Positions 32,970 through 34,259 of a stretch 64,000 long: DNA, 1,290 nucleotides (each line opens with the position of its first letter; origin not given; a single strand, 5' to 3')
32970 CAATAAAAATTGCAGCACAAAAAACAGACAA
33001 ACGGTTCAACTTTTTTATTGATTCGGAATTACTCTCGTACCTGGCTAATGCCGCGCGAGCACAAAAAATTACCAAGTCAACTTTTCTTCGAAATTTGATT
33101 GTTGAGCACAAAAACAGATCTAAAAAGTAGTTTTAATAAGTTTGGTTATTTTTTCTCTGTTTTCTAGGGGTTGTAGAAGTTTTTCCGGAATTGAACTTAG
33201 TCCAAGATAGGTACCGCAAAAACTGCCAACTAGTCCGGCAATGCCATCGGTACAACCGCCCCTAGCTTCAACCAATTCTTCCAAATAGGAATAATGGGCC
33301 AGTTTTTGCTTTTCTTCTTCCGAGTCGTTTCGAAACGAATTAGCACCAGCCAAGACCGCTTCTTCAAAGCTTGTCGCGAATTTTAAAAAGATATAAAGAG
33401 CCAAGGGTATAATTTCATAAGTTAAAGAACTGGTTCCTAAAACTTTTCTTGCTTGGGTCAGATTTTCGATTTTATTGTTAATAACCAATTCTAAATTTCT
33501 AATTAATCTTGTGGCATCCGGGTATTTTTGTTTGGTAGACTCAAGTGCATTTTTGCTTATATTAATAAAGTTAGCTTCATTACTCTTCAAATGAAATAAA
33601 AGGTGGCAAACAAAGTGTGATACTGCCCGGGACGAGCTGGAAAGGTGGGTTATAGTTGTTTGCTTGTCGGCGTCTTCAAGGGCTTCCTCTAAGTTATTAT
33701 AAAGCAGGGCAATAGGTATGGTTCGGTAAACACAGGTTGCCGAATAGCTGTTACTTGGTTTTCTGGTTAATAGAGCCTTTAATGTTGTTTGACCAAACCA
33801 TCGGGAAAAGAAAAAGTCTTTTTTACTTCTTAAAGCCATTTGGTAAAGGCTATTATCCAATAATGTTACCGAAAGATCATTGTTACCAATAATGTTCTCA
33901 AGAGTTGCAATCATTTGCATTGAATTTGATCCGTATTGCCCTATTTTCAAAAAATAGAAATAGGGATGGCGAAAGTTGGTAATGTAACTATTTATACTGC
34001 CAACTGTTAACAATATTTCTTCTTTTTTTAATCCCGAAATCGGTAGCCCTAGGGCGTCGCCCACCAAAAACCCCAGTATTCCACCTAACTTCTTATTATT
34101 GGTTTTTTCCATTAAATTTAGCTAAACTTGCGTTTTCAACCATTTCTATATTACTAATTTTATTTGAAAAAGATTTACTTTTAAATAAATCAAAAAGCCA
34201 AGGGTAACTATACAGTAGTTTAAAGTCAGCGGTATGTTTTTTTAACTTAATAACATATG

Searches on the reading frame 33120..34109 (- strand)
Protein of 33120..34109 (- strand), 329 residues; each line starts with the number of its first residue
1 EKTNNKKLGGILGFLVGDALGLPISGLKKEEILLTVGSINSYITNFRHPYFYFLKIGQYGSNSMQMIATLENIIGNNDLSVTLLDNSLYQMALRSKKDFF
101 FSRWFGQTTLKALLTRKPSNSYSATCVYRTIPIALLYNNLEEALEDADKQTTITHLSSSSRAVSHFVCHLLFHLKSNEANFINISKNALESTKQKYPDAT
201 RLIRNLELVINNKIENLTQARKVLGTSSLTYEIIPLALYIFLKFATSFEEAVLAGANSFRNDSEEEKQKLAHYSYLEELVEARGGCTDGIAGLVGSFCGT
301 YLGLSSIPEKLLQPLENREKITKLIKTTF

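Call 63: search_protein_families(library=pfam, proteins=[window:33120-34109:-], max_evalue=0.001)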
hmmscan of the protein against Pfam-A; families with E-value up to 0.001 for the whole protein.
window:33120-34109:- (329 aa): 1 family
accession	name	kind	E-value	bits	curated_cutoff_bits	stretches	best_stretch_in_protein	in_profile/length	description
PF03747.19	ADP_ribosyl_GH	-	8.4e-31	108.1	26.2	1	9-257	1-259/287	ADP-ribosylglycohydrolase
